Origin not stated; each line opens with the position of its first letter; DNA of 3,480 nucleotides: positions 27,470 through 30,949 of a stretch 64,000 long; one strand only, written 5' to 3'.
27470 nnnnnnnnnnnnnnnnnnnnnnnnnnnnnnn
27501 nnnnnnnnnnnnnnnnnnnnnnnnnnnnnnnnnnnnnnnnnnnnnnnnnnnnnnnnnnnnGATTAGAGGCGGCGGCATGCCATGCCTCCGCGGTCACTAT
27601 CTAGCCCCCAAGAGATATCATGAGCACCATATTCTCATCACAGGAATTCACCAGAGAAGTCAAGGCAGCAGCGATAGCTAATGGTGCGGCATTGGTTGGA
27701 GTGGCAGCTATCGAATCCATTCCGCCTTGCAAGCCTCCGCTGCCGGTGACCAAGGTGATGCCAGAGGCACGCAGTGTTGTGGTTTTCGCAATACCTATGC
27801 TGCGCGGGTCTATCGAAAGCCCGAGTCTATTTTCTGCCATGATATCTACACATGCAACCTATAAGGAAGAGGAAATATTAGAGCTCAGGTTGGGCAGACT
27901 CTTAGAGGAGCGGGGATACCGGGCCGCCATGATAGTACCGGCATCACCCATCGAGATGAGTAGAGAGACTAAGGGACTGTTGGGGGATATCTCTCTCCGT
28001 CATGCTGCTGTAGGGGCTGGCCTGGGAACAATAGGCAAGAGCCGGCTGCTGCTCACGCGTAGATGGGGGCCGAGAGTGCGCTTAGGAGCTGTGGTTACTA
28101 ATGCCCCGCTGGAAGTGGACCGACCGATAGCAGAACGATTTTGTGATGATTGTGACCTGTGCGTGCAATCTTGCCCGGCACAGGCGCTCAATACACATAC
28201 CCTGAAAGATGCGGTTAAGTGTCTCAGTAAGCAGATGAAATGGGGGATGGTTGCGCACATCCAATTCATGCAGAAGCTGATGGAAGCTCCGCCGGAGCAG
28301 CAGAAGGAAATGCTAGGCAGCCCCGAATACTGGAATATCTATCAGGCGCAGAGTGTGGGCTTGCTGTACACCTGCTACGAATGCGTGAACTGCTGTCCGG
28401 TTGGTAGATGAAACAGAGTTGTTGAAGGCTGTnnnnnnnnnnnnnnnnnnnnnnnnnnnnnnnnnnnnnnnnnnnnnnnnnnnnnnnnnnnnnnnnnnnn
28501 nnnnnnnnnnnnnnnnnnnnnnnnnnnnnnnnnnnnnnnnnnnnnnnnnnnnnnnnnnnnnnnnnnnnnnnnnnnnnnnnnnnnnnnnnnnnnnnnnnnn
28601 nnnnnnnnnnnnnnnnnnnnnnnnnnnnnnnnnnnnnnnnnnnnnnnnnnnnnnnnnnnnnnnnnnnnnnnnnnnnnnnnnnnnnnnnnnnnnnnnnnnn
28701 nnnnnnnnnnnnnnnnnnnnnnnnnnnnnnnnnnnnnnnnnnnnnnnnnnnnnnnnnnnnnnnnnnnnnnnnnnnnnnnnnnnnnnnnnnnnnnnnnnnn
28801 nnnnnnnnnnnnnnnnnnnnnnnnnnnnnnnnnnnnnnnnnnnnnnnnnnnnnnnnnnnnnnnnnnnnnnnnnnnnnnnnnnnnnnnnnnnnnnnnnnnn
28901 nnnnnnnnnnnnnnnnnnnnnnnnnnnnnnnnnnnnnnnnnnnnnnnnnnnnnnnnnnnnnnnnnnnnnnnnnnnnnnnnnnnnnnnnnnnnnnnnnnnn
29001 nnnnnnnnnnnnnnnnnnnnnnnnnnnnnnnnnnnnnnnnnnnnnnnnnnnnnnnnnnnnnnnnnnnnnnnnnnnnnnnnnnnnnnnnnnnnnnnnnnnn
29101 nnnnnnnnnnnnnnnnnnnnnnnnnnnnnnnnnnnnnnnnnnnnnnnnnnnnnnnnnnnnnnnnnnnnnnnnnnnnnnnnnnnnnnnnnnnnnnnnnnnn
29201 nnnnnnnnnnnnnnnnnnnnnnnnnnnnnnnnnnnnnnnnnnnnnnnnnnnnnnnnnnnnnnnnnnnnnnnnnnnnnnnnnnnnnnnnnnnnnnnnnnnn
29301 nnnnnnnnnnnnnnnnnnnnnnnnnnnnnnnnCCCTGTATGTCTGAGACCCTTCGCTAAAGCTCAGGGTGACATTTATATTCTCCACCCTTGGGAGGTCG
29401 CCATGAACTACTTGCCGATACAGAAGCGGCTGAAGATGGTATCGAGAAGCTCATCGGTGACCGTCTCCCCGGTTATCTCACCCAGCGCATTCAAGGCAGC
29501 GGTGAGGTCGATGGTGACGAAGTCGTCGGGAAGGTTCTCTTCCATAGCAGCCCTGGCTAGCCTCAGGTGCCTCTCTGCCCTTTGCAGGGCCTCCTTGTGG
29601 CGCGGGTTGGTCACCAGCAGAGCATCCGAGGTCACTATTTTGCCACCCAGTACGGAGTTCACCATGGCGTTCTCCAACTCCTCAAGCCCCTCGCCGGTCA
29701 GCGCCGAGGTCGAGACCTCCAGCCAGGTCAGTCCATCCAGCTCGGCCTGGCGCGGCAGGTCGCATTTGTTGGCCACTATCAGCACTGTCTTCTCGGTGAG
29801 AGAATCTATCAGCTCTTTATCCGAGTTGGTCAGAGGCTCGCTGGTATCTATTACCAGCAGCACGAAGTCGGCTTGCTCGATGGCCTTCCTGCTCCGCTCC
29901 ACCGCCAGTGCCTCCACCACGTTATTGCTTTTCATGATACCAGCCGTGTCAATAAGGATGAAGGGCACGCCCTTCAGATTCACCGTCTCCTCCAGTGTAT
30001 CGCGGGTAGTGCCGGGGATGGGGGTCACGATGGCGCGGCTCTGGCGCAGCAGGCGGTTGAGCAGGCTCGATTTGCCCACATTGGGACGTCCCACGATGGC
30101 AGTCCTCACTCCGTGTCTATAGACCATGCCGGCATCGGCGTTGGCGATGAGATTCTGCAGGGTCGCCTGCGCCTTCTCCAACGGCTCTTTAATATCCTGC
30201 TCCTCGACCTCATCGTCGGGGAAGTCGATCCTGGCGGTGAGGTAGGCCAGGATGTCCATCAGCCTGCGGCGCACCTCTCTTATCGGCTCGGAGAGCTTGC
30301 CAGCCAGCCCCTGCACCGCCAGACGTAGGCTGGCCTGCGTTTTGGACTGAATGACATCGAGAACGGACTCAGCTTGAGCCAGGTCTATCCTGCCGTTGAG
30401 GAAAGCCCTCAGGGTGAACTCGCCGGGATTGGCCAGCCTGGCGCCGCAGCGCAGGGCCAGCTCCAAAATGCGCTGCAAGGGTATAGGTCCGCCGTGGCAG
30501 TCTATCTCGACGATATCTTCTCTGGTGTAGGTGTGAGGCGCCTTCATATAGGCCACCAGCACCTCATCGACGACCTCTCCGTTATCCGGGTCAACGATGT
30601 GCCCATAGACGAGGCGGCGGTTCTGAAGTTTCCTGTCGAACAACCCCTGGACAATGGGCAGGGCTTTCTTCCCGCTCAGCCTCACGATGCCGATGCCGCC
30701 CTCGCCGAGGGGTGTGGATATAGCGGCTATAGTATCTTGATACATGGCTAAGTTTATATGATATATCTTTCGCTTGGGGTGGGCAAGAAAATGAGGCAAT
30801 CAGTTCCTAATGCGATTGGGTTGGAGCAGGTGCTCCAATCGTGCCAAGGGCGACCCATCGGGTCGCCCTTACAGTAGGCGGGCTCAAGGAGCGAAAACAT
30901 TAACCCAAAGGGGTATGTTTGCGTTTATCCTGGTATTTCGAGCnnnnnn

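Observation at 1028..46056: Dispersed hairpin-rich intergenic repeat family (8 copies in 64 kb)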

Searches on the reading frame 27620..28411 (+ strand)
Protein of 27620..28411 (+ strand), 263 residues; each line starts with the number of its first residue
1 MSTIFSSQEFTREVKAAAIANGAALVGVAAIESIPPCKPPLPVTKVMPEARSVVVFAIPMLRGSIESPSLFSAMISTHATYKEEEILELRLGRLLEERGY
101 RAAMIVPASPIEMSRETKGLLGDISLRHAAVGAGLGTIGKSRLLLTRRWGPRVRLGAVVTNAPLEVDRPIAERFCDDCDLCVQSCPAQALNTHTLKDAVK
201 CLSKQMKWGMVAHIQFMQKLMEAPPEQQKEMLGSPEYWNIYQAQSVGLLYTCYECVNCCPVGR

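Call 25: search_protein_families(library=pfam, proteins=[window:27620-28411:+], max_evalue=0.01)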
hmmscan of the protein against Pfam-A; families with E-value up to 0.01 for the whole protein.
window:27620-28411:+ (263 aa): 3 families
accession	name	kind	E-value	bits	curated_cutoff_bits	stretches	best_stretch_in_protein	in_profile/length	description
PF13484.11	Fer4_16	-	0.00027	22.1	30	1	175-207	2-35/66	4Fe-4S double cluster binding domain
PF13187.11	Fer4_9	-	0.0029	18.1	27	0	175-262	2-50/52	4Fe-4S dicluster domain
PF12837.12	Fer4_6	-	0.0093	16.3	25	1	175-190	9-24/24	4Fe-4S binding domain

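Call 68: find_homologous_proteins(query=window:27620-28411:+, max_evalue=1e-40)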
Query window:27620-28411:+ (263 aa): 98 proteins with E <= 1e-40 among 4186 candidates.
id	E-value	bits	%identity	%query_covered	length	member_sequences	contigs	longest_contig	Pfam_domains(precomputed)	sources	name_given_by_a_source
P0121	2.6e-161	553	93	100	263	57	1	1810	-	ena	-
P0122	3.4e-161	553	94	100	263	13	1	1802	-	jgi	jgi:epoxyqueuosine reductase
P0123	2.9e-159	546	92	100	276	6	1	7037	-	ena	-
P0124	1.2e-158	544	92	100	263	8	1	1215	-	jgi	jgi:epoxyqueuosine reductase QueG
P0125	2.5e-157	540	92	100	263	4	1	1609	-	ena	-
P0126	2.7e-157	540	90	100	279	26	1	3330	-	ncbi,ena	-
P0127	5.5e-155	532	89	100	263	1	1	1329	-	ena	-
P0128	9.1e-153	525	88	100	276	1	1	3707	-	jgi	-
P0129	1.5e-151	521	88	100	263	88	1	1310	-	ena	-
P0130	3.8e-151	520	87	100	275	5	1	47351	-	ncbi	-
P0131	2.7e-150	517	86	100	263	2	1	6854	-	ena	-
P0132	4.9e-148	509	85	100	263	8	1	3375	-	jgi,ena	-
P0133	1.7e-147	508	84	100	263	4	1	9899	-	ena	-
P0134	8.4e-147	505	85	100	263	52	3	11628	-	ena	-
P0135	1.3e-146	505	85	100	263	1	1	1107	-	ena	-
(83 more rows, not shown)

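Call 69: find_encoding_contigs(protein=P0130, flank=10000, max_places=2)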
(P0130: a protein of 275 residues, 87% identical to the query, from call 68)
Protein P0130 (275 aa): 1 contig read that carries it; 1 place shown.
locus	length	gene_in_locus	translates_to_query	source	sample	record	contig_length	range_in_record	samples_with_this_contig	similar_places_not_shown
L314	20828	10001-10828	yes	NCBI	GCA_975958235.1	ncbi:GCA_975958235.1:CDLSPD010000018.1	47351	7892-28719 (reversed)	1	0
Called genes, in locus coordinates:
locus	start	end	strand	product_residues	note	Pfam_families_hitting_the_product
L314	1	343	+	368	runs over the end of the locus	PF06050:HGD-D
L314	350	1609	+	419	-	PF06050:HGD-D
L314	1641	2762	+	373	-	PF02771:Acyl-CoA_dh_N, PF02770:Acyl-CoA_dh_M, PF00441:Acyl-CoA_dh_1, PF08028:Acyl-CoA_dh_2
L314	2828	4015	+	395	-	PF02771:Acyl-CoA_dh_N, PF02770:Acyl-CoA_dh_M, PF00441:Acyl-CoA_dh_1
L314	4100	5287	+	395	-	PF02771:Acyl-CoA_dh_N, PF02770:Acyl-CoA_dh_M, PF00441:Acyl-CoA_dh_1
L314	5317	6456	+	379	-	PF02771:Acyl-CoA_dh_N, PF02770:Acyl-CoA_dh_M, PF00441:Acyl-CoA_dh_1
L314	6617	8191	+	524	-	PF01370:Epimerase (weak), PF13460:NAD_binding_10 (faint)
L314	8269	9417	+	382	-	PF03321:GH3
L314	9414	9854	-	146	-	-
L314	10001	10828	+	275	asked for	-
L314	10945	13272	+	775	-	PF00989:PAS, PF08447:PAS_3, PF00989:PAS, PF08447:PAS_3, PF00512:HisKA, PF02518:HATPase_c, PF00072:Response_reg, PF00486:Trans_reg_C, +4 more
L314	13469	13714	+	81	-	PF12728:HTH_17, PF13411:MerR_1, PF00376:MerR (weak)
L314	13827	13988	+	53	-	-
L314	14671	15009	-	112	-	-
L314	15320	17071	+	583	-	PF13188:PAS_8 (faint), PF08448:PAS_4 (faint), PF13426:PAS_9, PF00989:PAS (weak), PF08447:PAS_3, PF00512:HisKA, PF02518:HATPase_c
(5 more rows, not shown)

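Call 70: find_encoding_contigs(protein=P0134, flank=10000, max_places=3)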
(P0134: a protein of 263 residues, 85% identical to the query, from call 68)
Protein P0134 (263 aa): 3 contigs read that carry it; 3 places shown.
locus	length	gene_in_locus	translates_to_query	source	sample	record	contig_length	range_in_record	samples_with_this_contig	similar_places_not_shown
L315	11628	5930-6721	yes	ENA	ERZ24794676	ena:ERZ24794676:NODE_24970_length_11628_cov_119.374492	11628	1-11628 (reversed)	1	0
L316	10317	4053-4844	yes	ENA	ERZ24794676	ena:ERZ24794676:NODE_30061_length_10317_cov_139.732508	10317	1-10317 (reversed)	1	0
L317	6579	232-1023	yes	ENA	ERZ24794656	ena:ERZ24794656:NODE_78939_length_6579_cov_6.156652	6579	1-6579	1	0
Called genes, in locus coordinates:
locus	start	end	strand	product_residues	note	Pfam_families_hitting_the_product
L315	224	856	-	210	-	-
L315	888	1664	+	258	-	-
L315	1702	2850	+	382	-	PF02129:Peptidase_S15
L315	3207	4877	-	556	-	PF05977:MFS_3 (weak), PF07690:MFS_1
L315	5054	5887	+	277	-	PF02129:Peptidase_S15 (weak), PF01738:DLH (faint), PF12146:Hydrolase_4, PF20434:BD-FAE (weak), PF00561:Abhydrolase_1, PF01674:Lipase_2 (weak), PF12697:Abhydrolase_6, PF20408:Abhydrolase_11 (weak), +1 more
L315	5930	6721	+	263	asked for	-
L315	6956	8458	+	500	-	PF00370:FGGY_N, PF02782:FGGY_C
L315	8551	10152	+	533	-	PF01266:DAO, PF12831:FAD_oxidored (faint), PF16901:DAO_C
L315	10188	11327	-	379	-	PF26514:DUF8173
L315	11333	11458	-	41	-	-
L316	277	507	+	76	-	-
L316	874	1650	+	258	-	PF13472:Lipase_GDSL_2 (faint)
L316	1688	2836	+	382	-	PF02129:Peptidase_S15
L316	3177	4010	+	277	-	PF05448:AXE1 (faint), PF02129:Peptidase_S15 (weak), PF12146:Hydrolase_4, PF20434:BD-FAE (weak), PF00561:Abhydrolase_1, PF01674:Lipase_2 (weak), PF12697:Abhydrolase_6, PF20408:Abhydrolase_11 (weak), +2 more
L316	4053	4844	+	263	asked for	-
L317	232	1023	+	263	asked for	-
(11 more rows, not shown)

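Call 71: find_encoding_contigs(protein=P0123, flank=10000, max_places=2)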
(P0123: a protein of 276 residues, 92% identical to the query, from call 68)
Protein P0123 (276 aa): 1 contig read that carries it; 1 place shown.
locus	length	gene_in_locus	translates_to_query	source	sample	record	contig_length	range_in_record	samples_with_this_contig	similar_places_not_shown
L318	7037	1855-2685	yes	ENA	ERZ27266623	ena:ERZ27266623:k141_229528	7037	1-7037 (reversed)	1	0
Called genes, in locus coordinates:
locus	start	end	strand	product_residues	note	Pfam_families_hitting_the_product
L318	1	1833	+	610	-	?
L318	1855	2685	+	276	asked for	-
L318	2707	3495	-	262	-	PF09754:PAC2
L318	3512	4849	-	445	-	PF10396:TrmE_N, PF12631:MnmE_helical, PF00009:GTP_EFTU (faint), PF00350:Dynamin_N (faint), PF01926:MMR_HSR1, PF02421:FeoB_N, PF02492:cobW (faint)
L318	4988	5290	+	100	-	PF03551:PadR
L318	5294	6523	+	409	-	PF07690:MFS_1, PF12832:MFS_1_like, PF00083:Sugar_tr, PF07690:MFS_1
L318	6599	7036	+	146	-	?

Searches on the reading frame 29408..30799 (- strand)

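Call 25: search_protein_families(library=pfam, proteins=[window:29408-30799:-], max_evalue=0.01)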
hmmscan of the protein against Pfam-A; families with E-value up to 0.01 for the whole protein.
window:29408-30799:- (463 aa): 12 families
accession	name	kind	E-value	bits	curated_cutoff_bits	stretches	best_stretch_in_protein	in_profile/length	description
PF12631.12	MnmE_helical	-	9.7e-60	202.7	40.1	1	140-460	1-211/211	MnmE helical domain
PF10396.14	TrmE_N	-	1.4e-43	148.2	29.8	1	23-137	1-117/117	GTP-binding protein TrmE N-terminus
PF01926.29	MMR_HSR1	-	9.2e-31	106.7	21.9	1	233-345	2-113/113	50S ribosome-binding GTPase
PF02421.24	FeoB_N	-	6.8e-10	39.1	27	1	232-348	2-117/156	Ferrous iron transport protein B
PF00350.29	Dynamin_N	-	4.9e-07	30.4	27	0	234-266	2-34/168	Dynamin family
PF02492.25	cobW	-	4.1e-06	26.9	20.7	1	268-353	73-160/180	CobW/HypB/UreG, nucleotide-binding domain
PF00009.33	GTP_EFTU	-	5.5e-06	26.5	26.5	1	304-358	87-143/188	Elongation factor Tu GTP binding domain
PF04548.22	AIG1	-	0.00011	22.1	27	1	235-335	5-108/212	AIG1 family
PF00025.27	Arf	-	0.0002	21.3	22.3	1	229-355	13-134/174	ADP-ribosylation factor family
PF00071.28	Ras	-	0.00069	19.7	21.6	1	234-353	3-121/162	Ras family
PF08477.19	Roc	-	0.0016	19.1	27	1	234-347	3-119/119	Ras of Complex, Roc, domain of DAPkinase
PF03193.22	RsgA_GTPase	-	0.0025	18.1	30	0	230-265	106-141/174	RsgA GTPase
